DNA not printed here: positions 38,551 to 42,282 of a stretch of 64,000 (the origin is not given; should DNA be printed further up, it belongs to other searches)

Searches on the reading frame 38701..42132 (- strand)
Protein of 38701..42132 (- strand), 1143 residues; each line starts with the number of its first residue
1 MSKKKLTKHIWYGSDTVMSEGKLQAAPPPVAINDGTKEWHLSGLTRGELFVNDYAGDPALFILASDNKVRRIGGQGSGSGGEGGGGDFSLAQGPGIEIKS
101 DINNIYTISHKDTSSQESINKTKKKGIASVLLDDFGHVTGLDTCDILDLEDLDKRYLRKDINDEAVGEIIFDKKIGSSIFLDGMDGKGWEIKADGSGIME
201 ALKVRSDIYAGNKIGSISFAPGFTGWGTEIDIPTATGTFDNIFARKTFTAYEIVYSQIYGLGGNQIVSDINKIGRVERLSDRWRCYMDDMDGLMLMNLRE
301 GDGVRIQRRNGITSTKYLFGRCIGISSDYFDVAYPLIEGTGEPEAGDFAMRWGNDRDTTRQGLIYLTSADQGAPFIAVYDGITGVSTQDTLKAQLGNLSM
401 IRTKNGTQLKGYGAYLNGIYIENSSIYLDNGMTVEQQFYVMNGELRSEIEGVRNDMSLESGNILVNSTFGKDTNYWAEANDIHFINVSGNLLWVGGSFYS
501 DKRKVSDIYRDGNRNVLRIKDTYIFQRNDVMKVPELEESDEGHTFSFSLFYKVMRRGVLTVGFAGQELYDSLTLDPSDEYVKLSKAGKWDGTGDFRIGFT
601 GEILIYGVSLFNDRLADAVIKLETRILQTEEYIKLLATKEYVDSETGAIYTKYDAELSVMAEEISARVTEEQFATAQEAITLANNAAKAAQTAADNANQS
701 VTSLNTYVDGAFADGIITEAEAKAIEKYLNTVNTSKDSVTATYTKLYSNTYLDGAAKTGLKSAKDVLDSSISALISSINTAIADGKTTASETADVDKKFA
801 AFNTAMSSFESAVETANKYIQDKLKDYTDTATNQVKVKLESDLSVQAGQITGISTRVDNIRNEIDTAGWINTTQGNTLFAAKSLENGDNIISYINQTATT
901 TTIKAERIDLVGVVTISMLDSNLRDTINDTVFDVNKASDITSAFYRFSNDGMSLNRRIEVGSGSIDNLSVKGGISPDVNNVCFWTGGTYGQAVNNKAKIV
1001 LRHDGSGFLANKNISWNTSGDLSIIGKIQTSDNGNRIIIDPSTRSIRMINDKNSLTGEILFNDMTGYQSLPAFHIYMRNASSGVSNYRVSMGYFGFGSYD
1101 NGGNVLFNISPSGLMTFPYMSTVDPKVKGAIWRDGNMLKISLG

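Call 11: search_protein_families(library=phrogs, proteins=[window:38701-42132:-])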
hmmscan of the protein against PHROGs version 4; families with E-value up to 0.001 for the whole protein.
window:38701-42132:- (1143 aa): 8 families
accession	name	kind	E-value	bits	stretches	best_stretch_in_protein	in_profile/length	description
phrog_22546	-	unknown function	1.4e-46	159.8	2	150-704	515-1068/1386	-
phrog_27577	-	tail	1.4e-30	106.6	1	639-917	844-1129/1795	tail protein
phrog_21973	-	tail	3.2e-19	68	1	700-824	363-488/3605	tail protein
phrog_2204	-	other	9.2e-16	58.4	1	418-932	317-705/764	glycerophosphoryl diester phosphodiesterase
phrog_16381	-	unknown function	1.8e-09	36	1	675-859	1392-1572/2681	-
phrog_2929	-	tail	3.9e-09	35.3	1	653-948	344-642/1939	tail fiber protein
phrog_33450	-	tail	2.5e-08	32.5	1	343-437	753-849/2038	tail fiber protein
phrog_38044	-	unknown function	3.8e-08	31.7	1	187-384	875-1084/3576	-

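Call 12: search_protein_families(library=pfam, proteins=[window:38701-42132:-])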
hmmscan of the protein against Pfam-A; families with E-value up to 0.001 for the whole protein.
window:38701-42132:- (1143 aa): 0 families
